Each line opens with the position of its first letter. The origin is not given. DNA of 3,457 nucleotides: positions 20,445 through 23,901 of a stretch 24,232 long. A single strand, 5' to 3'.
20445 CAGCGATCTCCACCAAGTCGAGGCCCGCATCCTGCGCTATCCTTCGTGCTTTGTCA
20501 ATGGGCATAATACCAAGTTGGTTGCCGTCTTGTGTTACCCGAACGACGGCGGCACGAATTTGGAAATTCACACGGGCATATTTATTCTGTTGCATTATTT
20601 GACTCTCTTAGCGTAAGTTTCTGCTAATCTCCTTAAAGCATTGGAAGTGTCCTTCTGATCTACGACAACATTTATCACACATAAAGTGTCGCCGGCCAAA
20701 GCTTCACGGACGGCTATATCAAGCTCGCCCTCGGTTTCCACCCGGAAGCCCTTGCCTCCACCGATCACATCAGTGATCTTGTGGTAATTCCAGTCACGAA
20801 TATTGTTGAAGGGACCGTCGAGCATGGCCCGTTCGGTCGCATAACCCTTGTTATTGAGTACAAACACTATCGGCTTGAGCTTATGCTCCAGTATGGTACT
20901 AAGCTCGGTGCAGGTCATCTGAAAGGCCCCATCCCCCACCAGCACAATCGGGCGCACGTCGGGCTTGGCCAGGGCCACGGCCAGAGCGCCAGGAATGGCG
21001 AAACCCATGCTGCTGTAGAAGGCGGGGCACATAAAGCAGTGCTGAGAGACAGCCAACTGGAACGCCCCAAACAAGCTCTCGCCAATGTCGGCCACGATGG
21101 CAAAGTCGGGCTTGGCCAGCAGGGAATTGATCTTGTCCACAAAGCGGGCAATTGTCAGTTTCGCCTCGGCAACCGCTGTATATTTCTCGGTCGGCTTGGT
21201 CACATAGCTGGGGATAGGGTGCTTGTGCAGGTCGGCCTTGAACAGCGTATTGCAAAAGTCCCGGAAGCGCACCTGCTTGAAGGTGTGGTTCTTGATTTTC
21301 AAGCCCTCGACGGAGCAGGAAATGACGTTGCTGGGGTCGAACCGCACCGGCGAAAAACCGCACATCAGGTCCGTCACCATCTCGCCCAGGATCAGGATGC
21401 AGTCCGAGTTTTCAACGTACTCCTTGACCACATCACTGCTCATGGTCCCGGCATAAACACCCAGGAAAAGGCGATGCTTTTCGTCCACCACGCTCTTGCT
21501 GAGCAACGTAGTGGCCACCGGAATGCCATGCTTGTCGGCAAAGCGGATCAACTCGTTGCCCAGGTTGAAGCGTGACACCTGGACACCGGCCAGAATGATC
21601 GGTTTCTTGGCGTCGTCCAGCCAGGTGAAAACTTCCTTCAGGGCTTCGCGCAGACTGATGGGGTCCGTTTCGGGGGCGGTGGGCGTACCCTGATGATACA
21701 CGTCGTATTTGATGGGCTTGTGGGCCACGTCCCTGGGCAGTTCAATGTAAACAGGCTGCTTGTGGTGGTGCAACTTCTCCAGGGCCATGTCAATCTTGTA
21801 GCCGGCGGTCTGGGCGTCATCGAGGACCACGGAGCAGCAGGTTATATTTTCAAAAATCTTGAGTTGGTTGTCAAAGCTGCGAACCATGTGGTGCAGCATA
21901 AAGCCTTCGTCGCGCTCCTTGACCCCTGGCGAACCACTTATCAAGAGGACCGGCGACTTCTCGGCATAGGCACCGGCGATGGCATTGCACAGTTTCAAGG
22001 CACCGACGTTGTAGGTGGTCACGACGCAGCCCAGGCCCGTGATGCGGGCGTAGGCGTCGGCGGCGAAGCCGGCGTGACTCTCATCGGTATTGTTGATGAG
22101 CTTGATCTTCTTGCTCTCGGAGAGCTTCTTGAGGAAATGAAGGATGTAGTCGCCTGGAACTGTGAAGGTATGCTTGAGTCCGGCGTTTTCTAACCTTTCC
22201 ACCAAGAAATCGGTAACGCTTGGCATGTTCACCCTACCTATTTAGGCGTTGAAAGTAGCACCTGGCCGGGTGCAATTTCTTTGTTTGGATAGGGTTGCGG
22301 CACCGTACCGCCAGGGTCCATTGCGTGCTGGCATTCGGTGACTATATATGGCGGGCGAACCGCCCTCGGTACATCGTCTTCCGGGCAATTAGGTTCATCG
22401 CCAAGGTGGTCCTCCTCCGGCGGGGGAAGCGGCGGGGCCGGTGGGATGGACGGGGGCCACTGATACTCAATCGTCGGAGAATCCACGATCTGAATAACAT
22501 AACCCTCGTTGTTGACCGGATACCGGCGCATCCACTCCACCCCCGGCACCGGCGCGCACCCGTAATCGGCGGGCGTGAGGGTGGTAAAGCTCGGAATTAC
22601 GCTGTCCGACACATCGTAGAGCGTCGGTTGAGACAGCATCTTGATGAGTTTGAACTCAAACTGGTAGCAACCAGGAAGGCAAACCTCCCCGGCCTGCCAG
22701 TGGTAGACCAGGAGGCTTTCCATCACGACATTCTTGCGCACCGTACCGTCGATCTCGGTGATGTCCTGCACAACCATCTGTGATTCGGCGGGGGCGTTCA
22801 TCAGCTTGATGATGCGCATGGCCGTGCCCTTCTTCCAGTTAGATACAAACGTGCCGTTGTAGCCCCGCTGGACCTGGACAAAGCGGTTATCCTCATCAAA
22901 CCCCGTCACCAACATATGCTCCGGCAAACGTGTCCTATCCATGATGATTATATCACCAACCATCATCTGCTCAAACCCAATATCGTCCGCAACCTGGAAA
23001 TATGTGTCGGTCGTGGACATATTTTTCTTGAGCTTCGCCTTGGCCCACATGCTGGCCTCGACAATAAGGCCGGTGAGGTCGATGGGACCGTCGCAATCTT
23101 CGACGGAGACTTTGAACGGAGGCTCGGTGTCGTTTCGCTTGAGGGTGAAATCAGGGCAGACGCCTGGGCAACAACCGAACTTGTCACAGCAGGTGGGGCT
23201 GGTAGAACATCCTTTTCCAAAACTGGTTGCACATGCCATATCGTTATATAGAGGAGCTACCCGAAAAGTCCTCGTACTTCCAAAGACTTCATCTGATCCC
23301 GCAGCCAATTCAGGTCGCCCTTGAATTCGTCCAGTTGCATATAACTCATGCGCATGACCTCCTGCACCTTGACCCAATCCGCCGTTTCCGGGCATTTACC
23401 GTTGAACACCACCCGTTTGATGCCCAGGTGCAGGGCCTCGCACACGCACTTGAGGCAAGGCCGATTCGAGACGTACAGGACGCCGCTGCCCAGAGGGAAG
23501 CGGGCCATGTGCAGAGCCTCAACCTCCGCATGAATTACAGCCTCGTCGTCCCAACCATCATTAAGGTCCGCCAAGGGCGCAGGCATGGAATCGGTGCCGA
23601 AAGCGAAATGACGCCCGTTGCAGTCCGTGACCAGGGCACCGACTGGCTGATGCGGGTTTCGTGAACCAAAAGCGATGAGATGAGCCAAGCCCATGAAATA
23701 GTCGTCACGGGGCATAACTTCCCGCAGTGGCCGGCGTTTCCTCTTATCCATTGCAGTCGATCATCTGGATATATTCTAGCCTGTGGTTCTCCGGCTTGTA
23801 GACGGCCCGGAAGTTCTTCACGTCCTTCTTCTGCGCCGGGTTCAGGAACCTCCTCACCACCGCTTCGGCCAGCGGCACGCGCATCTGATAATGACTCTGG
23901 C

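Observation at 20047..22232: Translationally coupled IF3 and full-length TPP-dependent 2-keto-acid decarboxylase inside a phage structural/replication context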

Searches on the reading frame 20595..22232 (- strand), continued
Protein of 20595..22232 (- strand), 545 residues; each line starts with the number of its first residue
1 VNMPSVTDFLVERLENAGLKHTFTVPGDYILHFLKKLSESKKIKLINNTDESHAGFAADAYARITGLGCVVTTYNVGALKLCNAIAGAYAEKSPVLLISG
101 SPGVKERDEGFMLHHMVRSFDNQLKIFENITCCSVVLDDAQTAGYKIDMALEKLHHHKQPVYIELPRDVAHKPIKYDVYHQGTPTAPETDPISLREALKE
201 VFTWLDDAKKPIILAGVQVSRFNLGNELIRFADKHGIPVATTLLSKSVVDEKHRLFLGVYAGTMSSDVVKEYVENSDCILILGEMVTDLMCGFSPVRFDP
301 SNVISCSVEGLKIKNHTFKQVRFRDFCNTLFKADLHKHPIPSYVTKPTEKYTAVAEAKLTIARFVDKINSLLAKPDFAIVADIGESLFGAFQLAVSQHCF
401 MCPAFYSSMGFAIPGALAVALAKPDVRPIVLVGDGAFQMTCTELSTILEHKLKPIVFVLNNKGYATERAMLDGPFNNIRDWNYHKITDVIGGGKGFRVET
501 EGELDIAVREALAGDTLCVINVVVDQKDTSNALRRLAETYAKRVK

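Call 83: search_protein_families(library=pfam, proteins=[L040:83-856:+, L040:866-1888:+, L040:2278-3582:+, L040:3586-5583:+, L040:7160-7942:+, L040:9713-10666:+, L040:11272-11913:+, L040:13189-14355:+, L040:15167-15682:+, L040:16454-17551:+], max_evalue=0.001)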
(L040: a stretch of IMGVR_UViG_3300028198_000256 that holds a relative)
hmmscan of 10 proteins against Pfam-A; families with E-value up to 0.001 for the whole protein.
L040:83-856:+ (257 aa): 1 family
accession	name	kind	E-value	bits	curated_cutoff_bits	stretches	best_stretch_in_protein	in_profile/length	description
PF00012.26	HSP70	-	1.6e-70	238.4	20.6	1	2-219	375-594/599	Hsp70 protein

L040:866-1888:+ (340 aa): 3 families
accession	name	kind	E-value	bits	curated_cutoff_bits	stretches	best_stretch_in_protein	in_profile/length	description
PF01556.23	DnaJ_C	-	1.5e-28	100.2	26.6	1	108-322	1-152/152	DnaJ C terminal domain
PF00226.36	DnaJ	-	9.9e-28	96.5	27.8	1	6-68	1-63/63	DnaJ domain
PF00684.25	DnaJ_CXXCXGXG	-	9.7e-11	42.2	32.7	1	135-196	1-65/65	DnaJ central domain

L040:2278-3582:+ (434 aa): 3 families
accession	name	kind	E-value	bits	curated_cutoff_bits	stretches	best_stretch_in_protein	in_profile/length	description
PF00108.29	Thiolase_N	-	5.1e-63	213.3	26.4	1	8-283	1-260/260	Thiolase, N-terminal domain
PF02803.24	Thiolase_C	-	4.9e-39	133.2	27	1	293-430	2-122/123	Thiolase, C-terminal domain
PF00109.32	ketoacyl-synt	-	1.4e-08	35.1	20.8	1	67-124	151-206/252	Beta-ketoacyl synthase, N-terminal domain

L040:3586-5583:+ (665 aa): 4 families
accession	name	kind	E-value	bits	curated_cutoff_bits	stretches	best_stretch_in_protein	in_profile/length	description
PF02737.24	3HCDH_N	-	1e-48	166.1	22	1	304-478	1-178/180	3-hydroxyacyl-CoA dehydrogenase, NAD binding domain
PF00378.25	ECH_1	-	6.3e-32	111.3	27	1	13-201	5-189/251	Enoyl-CoA hydratase/isomerase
PF00725.27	3HCDH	-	3.8e-26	91.9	22.1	1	482-573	1-97/97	3-hydroxyacyl-CoA dehydrogenase, C-terminal domain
PF16113.10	ECH_2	-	2.6e-20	73.6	27.2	1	25-216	11-200/335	Enoyl-CoA hydratase/isomerase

L040:7160-7942:+ (260 aa): 1 family
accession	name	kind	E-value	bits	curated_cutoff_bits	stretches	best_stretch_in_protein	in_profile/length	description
PF01764.32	Lipase_3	-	8.9e-19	68.2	22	1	60-184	3-138/140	Lipase (class 3)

L040:9713-10666:+ (317 aa): 3 families
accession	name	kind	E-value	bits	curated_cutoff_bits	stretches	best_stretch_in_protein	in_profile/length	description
PF13793.12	Pribosyltran_N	-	7.4e-36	123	25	1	5-123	2-117/117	N-terminal domain of ribose phosphate pyrophosphokinase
PF14572.12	Pribosyl_synth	-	1.1e-25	91.1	27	1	209-315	74-182/184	Phosphoribosyl synthetase-associated domain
PF00156.33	Pribosyltran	-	2.3e-16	59.9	26.3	1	169-265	30-132/158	Phosphoribosyl transferase domain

L040:11272-11913:+ (213 aa): 1 family
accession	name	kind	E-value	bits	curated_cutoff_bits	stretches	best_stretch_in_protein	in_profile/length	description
PF03239.20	FTR1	-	1.3e-15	57.9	25.3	1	15-207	5-223/284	Iron permease FTR1 family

L040:13189-14355:+ (388 aa): 1 family
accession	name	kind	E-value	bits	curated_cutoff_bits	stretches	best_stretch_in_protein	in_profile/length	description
PF01180.27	DHO_dh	-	2.1e-47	162.1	27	1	57-371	1-291/291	Dihydroorotate dehydrogenase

L040:15167-15682:+ (171 aa): 1 family
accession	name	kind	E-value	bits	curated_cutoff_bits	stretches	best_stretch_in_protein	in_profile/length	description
PF02261.22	Asp_decarbox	-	6.1e-36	123.2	25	1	1-95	1-96/115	Aspartate decarboxylase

L040:16454-17551:+ (365 aa): 0 families

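Call 84: search_protein_representatives(protein=window:20595-22226:-)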
Query: 543 residues. Proteins with E-value up to 0.001 (for the whole library): 16098; up to 1e-10: 7241; up to 1e-30: 973. The best 150 are listed.
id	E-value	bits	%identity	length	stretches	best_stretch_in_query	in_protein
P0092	1.4e-210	717.0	59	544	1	4-542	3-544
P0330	6.0e-152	523.6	49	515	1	1-525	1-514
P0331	2.8e-149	514.8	47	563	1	3-540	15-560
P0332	8.0e-145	500.1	48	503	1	1-520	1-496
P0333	1.1e-144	499.6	46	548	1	4-542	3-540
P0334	4.1e-143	494.4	44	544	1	2-538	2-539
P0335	5.2e-139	480.9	50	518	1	1-536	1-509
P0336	5.0e-137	474.4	45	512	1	1-524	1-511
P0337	2.6e-136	472.0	48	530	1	1-540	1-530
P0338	1.4e-133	463.0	47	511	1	1-458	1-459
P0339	1.5e-130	453.0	41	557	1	3-539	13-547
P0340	1.7e-130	452.8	48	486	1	1-523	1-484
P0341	1.7e-128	446.2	46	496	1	1-460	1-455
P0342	1.2e-127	443.4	46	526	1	2-528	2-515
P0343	2.4e-127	442.4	41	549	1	2-542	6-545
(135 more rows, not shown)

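Call 87: find_encoding_contigs(protein=P0330, flank=6000, max_places=2)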
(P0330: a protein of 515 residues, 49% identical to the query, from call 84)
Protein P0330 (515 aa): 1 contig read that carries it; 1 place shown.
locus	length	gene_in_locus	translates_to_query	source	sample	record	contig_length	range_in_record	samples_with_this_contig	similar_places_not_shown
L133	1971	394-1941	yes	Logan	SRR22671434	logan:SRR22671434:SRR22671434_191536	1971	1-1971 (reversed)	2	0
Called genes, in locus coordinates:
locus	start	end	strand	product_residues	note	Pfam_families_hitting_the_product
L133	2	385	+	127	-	?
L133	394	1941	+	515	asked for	PF02776:TPP_enzyme_N, PF02775:TPP_enzyme_C (faint), PF00205:TPP_enzyme_M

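Call 88: find_encoding_contigs(protein=P0340, flank=6000, max_places=2)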
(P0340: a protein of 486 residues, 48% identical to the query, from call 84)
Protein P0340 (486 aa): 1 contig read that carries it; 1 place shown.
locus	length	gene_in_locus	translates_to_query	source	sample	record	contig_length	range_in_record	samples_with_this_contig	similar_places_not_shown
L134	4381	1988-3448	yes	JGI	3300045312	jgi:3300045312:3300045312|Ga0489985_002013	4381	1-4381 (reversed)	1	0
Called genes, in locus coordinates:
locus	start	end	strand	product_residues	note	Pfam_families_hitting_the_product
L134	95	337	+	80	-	-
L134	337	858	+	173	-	PF00383:dCMP_cyt_deam_1, PF14437:MafB19-deam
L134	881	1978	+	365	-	-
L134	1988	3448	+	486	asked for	PF02776:TPP_enzyme_N, PF00205:TPP_enzyme_M, PF02775:TPP_enzyme_C (faint)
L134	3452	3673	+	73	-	-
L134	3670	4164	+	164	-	PF05198:IF3_N, PF00707:IF3_C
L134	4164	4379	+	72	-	?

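Call 89: find_encoding_contigs(protein=P0336, flank=6000, max_places=2)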
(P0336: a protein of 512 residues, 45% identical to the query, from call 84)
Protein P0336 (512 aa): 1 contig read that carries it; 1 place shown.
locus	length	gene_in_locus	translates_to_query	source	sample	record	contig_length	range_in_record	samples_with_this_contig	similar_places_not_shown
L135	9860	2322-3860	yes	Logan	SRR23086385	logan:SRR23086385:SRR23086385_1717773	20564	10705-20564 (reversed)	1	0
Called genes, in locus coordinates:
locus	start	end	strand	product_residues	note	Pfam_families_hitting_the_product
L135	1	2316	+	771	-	?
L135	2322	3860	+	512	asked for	PF02776:TPP_enzyme_N, PF00205:TPP_enzyme_M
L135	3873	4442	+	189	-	PF05198:IF3_N, PF00707:IF3_C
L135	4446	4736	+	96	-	-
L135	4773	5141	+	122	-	-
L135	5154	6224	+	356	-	PF00226:DnaJ, PF01556:DnaJ_C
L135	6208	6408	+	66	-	-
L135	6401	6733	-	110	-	-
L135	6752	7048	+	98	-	-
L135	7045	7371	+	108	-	-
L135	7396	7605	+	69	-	-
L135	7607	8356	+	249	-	PF13641:Glyco_tranf_2_3 (faint), PF00535:Glycos_transf_2, PF13712:Glyco_tranf_2_5 (weak)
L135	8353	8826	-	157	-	-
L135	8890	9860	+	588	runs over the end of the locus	PF02562:PhoH, PF14528:LAGLIDADG_3, PF02562:PhoH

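Call 90: find_encoding_contigs(protein=P0338, flank=6000, max_places=2)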
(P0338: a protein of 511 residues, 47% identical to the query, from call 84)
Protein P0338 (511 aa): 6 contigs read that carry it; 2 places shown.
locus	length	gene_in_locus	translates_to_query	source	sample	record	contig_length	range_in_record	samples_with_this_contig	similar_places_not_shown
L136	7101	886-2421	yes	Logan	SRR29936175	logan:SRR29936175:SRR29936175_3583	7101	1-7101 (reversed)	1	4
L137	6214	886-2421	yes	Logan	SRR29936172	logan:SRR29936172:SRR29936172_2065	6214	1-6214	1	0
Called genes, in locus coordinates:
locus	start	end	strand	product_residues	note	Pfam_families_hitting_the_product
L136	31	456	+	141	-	-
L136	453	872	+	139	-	-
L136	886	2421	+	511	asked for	PF02776:TPP_enzyme_N, PF00205:TPP_enzyme_M, PF02775:TPP_enzyme_C (faint)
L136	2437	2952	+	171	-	PF05198:IF3_N, PF00707:IF3_C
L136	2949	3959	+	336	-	-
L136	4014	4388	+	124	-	-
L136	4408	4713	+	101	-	-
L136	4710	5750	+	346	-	PF00226:DnaJ, PF01556:DnaJ_C, PF00684:DnaJ_CXXCXGXG (weak)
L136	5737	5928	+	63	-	-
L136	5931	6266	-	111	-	-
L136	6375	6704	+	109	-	-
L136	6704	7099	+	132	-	?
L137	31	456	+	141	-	-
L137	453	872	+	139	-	-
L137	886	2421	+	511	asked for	PF02776:TPP_enzyme_N, PF00205:TPP_enzyme_M, PF02775:TPP_enzyme_C (faint)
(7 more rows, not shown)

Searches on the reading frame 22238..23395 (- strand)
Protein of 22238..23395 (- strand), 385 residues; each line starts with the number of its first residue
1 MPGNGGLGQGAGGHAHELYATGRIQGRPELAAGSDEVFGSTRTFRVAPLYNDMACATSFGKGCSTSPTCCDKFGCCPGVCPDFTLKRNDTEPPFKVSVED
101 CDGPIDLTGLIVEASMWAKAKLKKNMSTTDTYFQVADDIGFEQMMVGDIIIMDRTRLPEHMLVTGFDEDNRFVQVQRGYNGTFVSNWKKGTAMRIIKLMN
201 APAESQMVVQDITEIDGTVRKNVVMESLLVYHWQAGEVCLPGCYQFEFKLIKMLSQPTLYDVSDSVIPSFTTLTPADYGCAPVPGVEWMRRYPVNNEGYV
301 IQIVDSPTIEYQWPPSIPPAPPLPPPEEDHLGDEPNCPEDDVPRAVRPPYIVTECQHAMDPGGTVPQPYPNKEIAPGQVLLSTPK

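Call 6: search_protein_families(library=pfam, proteins=[window:22238-23395:-], max_evalue=0.01)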
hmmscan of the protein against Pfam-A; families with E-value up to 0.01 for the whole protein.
window:22238-23395:- (385 aa): 0 families

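Call 9: search_protein_families(library=phrogs, proteins=[window:22238-23395:-], max_evalue=0.001)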
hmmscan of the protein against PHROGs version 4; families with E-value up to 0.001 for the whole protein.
window:22238-23395:- (385 aa): 0 families

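Call 10: search_protein_families(library=ncbifam, proteins=[window:22238-23395:-], max_evalue=0.001)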
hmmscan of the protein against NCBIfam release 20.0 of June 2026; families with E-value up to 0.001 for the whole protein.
window:22238-23395:- (385 aa): 0 families

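Call 39: find_homologous_proteins(query=window:22238-23395:-, max_evalue=0.00001)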
Query window:22238-23395:- (385 aa): 433 proteins with E <= 0.00001 among 3196 candidates; the best 120 are listed.
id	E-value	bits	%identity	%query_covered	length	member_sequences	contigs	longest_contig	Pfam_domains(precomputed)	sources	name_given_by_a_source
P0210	9.0e-197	672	86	86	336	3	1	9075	-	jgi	-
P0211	2.6e-184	631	100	70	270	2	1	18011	-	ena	-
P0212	4.4e-124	433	70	70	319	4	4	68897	-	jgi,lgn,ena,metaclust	metaclust:\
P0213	4.9e-108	380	65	65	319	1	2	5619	-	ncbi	-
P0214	5.0e-105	370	66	61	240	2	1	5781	-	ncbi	-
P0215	6.9e-104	366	61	67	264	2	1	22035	-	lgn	-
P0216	1.1e-103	365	62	67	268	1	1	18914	-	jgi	jgi:hypothetical protein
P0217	1.5e-102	362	61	67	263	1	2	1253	-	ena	-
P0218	3.8e-102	360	58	67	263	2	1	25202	-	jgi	jgi:hypothetical protein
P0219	5.2e-102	360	57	69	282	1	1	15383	-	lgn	-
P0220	2.5e-101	358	58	68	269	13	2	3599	-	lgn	-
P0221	4.6e-101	357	60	67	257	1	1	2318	-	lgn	-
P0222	5.4e-101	356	60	67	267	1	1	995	-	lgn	-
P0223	6.0e-101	356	61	67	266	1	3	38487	-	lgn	-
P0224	9.1e-101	356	59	67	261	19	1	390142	-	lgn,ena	-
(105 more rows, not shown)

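Call 51: predict_structure(alignment_id=A3)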
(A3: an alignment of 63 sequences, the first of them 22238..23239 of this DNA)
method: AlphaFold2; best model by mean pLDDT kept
length: 333 residues; sequences in the alignment: 63
mean_pLDDT: 82.2   pTM: 0.71
mean pLDDT of the five models: 82.2, 81.7, 80.8, 78.4, 74.1
residues with pLDDT >= 90: 204; 70-90: 49; 50-70: 31; < 50: 49
segments of 3 or more residues with pLDDT < 50: 1-10, 298-333
pLDDT, mean of each block of 10 residues (from residue 1): 40 69 94 95 96 96 98 98 97 97 94 97 97 97 97 98 97 98 95 98 79 72 82 94 95 83 82 74 55 51 38 38 36 37
secondary structure, 60 per line:
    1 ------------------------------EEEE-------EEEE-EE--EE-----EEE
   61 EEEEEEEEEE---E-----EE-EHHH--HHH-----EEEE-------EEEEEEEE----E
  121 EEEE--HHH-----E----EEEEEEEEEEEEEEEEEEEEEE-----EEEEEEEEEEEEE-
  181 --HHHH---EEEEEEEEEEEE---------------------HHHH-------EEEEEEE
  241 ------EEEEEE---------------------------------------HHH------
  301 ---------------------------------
elements in order: E31-34 E42-45 E58-70 E97-100 E108-115 E120-124 E140-161 E167-179 H183-186 E190-201 H223-226 E234-240 E247-252

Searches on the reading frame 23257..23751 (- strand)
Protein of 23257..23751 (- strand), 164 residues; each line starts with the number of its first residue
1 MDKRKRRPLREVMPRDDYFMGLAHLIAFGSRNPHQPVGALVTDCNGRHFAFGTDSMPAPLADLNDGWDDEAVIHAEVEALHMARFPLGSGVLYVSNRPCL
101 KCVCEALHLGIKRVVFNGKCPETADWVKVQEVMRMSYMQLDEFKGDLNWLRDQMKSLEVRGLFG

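Call 6: search_protein_families(library=pfam, proteins=[window:23257-23751:-], max_evalue=0.01)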
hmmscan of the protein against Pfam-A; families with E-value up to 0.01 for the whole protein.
window:23257-23751:- (164 aa): 2 families
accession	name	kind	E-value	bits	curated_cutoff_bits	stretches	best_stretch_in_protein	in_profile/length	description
PF00383.29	dCMP_cyt_deam_1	-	2e-11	44.1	25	1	15-116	3-100/102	Cytidine and deoxycytidylate deaminase zinc-binding region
PF14437.12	MafB19-deam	-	1.2e-05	25.7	27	1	16-123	4-106/142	MafB19-like deaminase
